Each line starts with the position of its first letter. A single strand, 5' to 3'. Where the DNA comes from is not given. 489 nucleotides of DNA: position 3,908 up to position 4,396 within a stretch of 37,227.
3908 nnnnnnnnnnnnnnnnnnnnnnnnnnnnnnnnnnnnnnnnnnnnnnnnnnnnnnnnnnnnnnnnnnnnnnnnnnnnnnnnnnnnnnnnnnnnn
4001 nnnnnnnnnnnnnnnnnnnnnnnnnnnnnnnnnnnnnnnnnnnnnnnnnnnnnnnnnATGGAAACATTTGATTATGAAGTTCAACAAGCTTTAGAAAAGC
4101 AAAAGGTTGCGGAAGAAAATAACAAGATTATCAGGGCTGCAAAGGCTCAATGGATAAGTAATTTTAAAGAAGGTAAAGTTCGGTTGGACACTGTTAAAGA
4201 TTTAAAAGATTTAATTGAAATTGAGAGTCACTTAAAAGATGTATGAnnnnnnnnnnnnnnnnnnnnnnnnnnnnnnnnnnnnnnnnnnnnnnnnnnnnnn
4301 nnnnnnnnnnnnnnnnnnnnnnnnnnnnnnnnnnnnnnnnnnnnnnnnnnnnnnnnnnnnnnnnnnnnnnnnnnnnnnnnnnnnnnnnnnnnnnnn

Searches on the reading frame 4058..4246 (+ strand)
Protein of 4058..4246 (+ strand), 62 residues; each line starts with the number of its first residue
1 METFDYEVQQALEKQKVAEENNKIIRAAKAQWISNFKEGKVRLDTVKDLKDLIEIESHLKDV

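Call 4: search_protein_families(library=pfam, proteins=[window:4058-4246:+], max_evalue=1)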
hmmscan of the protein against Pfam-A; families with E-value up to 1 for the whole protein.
window:4058-4246:+ (62 aa): 0 families

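Call 5: search_protein_families(library=phrogs, proteins=[window:4058-4246:+], max_evalue=1)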
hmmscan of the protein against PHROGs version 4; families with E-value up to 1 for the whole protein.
window:4058-4246:+ (62 aa): 2 families
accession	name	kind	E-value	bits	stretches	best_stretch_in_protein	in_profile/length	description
phrog_1476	-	unknown function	9.9e-27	93.9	1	1-61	10-70/72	-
phrog_1063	-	head and packaging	0.012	16.7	1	13-55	21-63/143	terminase small subunit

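Call 6: search_protein_families(library=padloc, proteins=[window:4058-4246:+], max_evalue=10)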
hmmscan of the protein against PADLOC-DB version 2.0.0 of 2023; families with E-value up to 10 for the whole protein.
window:4058-4246:+ (62 aa): 0 families

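Call 23: search_dna_similar(query=window:4058-4243:+, collection=phages, mode=protein, max_evalue=0.01, max_rows=60)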
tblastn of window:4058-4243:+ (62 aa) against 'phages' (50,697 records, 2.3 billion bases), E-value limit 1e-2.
Records with a match: 9; places in all: 9; records where one place covers at least 80% of the query: 9.
Best place of each record, by identity: 90-95% 3; 80-90% 2; <60% 4.
By first word of the organism name: Enterococcus 5; Listeria 3; Latilactobacillus 1.
By host as written in the record: Enterococcus faecalis 5; Listeria monocytogenes 2; Listeria 1; Latilactobacillus curvatus TMW 1.2272 1.
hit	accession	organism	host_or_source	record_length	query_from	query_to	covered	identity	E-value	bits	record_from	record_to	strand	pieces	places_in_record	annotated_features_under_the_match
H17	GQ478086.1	Enterococcus phage phiFL3A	Enterococcus faecalis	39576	1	62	100%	90.3%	4e-31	117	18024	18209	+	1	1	gp38: conserved hypothetical protein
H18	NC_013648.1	Enterococcus phage phiFL3A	Enterococcus faecalis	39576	1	62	100%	90.3%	4e-31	117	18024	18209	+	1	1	gp38: hypothetical protein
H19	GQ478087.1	Enterococcus phage phiFL3B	Enterococcus faecalis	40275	1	62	100%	90.3%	4e-31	117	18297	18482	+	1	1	gp41: conserved hypothetical protein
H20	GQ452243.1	Enterococcus phage phiEf11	Enterococcus faecalis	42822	1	62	100%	87.1%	1e-29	114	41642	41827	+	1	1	conserved domain protein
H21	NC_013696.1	Enterococcus phage phiEf11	Enterococcus faecalis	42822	1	62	100%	87.1%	1e-29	114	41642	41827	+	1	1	hypothetical protein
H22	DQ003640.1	Listeria phage B054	Listeria monocytogenes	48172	2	54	85%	50.9%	2e-9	56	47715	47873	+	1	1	gp79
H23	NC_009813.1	Listeria phage B054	Listeria monocytogenes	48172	2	54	85%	50.9%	2e-9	56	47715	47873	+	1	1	gp79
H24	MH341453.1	Listeria phage PSU-VKH-LP041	Listeria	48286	4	60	92%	47.4%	1e-9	57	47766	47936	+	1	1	hypothetical protein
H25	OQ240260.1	Latilactobacillus phage TMW 1.2272 P1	Latilactobacillus curvatus TMW 1.2272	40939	2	59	94%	43.1%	3e-9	56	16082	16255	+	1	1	hypothetical protein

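Call 30: get_annotated_region(hit=H25, flank=3500)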
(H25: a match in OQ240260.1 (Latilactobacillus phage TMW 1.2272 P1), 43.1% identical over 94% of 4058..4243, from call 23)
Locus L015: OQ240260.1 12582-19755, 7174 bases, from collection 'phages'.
description: Latilactobacillus phage TMW 1.2272 P1, complete genome.
organism: Latilactobacillus phage TMW 1.2272 P1 (NCBI taxid 3027589)
taxonomy: Viruses; Duplodnaviria; Heunggongvirae; Uroviricota; Caudoviricetes
host: Latilactobacillus curvatus TMW 1.2272; source: virions isolated from purified post-induction lysate of Latilactobacillus curvatus TMW 1.2272; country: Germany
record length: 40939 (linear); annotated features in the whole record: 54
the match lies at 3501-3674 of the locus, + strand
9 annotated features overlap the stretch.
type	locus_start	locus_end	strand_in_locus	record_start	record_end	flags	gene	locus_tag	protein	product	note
CDS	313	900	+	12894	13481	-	-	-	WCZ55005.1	hypothetical protein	-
CDS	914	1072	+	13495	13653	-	-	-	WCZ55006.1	hypothetical protein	-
CDS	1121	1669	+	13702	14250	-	-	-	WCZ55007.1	hypothetical protein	-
CDS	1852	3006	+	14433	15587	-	-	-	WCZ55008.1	DNA modification methylase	-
CDS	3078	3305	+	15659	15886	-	-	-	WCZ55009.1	hypothetical protein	-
CDS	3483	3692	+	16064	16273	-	-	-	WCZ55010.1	hypothetical protein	-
CDS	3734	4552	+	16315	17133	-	-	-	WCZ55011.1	terminase small subunit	-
CDS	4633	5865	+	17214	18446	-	-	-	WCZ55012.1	terminase large subunit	-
CDS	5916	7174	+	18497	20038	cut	-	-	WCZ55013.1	portal protein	-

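Call 68: find_related_loci(query=A4, collection=viral_contigs, flank=3500)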
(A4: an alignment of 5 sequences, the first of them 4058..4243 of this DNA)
Query A4 (62 aa) in viral_contigs; peptide patterns used: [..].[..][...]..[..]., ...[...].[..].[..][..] (x = any residue, [..] = any of these).
199 stretches matched a pattern; 69 encode a relative of the query (tblastn E <= 1e-3); 69 distinct loci.
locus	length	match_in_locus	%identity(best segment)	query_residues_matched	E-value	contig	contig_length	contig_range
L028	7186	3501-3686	100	1-62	2e-37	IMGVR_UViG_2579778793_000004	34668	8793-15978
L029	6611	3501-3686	100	1-62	2e-37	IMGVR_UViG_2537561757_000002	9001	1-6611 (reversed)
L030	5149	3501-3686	100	1-62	2e-37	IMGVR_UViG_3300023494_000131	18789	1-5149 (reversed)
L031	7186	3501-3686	90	1-62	1e-34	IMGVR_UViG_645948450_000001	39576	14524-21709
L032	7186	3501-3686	90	1-62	1e-34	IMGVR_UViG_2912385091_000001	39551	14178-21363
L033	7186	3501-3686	87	1-62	2e-33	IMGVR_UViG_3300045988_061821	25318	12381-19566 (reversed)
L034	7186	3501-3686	87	1-62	2e-33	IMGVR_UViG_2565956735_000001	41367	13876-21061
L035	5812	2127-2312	87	1-62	2e-33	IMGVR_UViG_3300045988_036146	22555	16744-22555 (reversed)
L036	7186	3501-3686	87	1-62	1e-33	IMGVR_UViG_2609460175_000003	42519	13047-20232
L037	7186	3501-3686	85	1-62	3e-33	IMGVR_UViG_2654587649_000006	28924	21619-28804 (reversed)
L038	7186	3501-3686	85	1-62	3e-33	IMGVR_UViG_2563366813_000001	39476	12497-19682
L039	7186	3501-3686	85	1-62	3e-33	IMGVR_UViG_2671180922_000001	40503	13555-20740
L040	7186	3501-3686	87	1-62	8e-33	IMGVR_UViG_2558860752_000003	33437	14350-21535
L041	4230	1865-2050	87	1-62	8e-33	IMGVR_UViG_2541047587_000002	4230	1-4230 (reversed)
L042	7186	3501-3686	87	1-62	8e-33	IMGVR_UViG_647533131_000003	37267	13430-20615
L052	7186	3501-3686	84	1-62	1e-31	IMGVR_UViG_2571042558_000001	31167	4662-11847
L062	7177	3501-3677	47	4-62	2e-14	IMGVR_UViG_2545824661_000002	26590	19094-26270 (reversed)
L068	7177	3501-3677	46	4-62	8e-14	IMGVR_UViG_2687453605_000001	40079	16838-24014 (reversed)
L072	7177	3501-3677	47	2-60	2e-13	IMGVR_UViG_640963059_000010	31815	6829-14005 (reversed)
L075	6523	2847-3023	44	4-62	5e-13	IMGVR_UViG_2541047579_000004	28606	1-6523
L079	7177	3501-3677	42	4-62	6e-13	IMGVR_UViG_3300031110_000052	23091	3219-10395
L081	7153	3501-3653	49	4-54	1e-12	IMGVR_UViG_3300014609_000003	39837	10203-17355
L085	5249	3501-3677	41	4-62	7e-12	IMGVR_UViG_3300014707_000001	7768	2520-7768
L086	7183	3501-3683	41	1-61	9e-11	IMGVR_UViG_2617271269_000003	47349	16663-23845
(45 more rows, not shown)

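Call 73: search_protein_families(library=padloc, proteins=[L038:3759-4388:+, L052:3756-4262:+, L068:3723-4232:+, L075:3084-4232:+, L079:3737-4888:+, L086:3740-4117:+, L072:3724-4011:+, L062:3905-4591:+, L081:3722-4504:+, L085:3723-4550:+], max_evalue=0.01)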
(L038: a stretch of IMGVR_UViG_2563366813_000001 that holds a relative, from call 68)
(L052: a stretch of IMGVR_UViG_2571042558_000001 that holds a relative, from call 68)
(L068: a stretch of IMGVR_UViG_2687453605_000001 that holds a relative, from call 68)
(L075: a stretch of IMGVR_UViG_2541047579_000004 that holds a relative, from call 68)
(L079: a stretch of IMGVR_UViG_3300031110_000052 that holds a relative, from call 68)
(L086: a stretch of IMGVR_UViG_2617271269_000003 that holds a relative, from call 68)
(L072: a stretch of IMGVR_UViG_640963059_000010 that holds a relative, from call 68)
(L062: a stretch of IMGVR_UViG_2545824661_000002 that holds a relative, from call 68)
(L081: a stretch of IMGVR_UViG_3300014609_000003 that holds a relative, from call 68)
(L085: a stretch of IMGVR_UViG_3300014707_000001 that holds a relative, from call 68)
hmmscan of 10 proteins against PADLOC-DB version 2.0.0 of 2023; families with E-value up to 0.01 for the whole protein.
L038:3759-4388:+ (209 aa): 0 families

L052:3756-4262:+ (168 aa): 0 families

L068:3723-4232:+ (169 aa): 0 families

L075:3084-4232:+ (382 aa): 1 family
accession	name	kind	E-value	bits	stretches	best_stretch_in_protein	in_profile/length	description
PDLC02345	AbiH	-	9.4e-09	33.2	2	282-343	269-326/343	AbiH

L079:3737-4888:+ (383 aa): 1 family
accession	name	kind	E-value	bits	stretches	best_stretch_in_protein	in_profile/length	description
PDLC02345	AbiH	-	8e-07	26.9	1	4-117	2-113/343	AbiH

L086:3740-4117:+ (125 aa): 0 families

L072:3724-4011:+ (95 aa): 0 families

L062:3905-4591:+ (228 aa): 0 families

L081:3722-4504:+ (260 aa): 0 families

L085:3723-4550:+ (275 aa): 0 families

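Call 74: search_protein_families(library=pfam, proteins=[L038:3759-4388:+, L052:3756-4262:+, L068:3723-4232:+, L075:3084-4232:+, L079:3737-4888:+, L086:3740-4117:+, L072:3724-4011:+, L062:3905-4591:+, L081:3722-4504:+, L085:3723-4550:+], max_evalue=0.01)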
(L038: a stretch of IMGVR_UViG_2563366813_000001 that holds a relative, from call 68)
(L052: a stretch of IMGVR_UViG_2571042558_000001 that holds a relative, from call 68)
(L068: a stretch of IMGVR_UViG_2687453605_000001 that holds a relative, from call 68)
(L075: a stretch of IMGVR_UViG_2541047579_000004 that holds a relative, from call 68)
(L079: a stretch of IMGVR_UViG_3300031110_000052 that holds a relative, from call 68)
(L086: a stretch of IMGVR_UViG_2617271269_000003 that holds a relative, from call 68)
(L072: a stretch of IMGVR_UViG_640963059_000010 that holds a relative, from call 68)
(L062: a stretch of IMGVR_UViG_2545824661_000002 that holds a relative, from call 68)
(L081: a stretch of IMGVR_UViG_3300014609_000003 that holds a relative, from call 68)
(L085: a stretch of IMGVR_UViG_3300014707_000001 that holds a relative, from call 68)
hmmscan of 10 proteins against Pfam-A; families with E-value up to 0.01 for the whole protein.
L038:3759-4388:+ (209 aa): 1 family
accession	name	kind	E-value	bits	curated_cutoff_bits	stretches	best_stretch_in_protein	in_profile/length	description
PF18131.8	KN17_SH3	-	0.0022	18.4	27.9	0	51-74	22-45/53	KN17 SH3-like domain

L052:3756-4262:+ (168 aa): 0 families

L068:3723-4232:+ (169 aa): 0 families

L075:3084-4232:+ (382 aa): 2 families
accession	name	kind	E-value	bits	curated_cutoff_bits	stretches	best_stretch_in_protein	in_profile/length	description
PF14253.11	AbiH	-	3e-20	73.8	30.9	1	5-316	1-250/260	Bacteriophage abortive infection AbiH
PF24802.1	DUF7703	-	0.0069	16.4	27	0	51-96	65-110/269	Domain of unknown function (DUF7703)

L079:3737-4888:+ (383 aa): 1 family
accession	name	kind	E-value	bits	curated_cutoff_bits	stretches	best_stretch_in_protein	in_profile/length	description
PF14253.11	AbiH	-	1.2e-21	78.4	30.9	1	5-317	1-250/260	Bacteriophage abortive infection AbiH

L086:3740-4117:+ (125 aa): 1 family
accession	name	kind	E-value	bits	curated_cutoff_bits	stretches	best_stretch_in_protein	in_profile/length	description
PF04977.20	DivIC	-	0.0026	18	28.9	1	23-54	16-47/80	Septum formation initiator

L072:3724-4011:+ (95 aa): 1 family
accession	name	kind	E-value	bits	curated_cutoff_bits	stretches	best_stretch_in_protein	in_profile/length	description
PF19791.4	DUF6275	-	3.7e-33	113.6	22.6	1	8-91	2-80/81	Family of unknown function (DUF6275)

L062:3905-4591:+ (228 aa): 0 families

L081:3722-4504:+ (260 aa): 0 families

L085:3723-4550:+ (275 aa): 0 families

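Call 88: search_solved_structures(query=A4, max_evalue=1)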
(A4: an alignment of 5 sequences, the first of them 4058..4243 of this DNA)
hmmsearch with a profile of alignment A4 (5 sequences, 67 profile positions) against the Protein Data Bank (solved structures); distinct sequences matched with E-value up to 1: 2.
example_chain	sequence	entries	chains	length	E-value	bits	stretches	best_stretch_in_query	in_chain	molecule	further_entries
7tea_B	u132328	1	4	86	0.54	13.5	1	43-65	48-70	Glutamine synthetase repressor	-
2b4x_I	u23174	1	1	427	0.87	12.8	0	25-60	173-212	Antithrombin-III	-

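Call 105: predict_structure(protein=window:4058-4243:+)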
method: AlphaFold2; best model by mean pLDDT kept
length: 62 residues; sequences in the alignment: 1
mean_pLDDT: 78.0   pTM: 0.40
mean pLDDT of the five models: 78.0, 77.1, 74.4, 72.8, 70.3
residues with pLDDT >= 90: 0; 70-90: 52; 50-70: 9; < 50: 1
segments of 3 or more residues with pLDDT < 50: none
pLDDT, mean of each block of 10 residues (from residue 1): 78 86 84 81 69 74 57
secondary structure, 60 per line:
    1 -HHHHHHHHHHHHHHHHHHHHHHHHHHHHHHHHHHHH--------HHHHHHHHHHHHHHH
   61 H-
elements in order: H2-37 H46-61
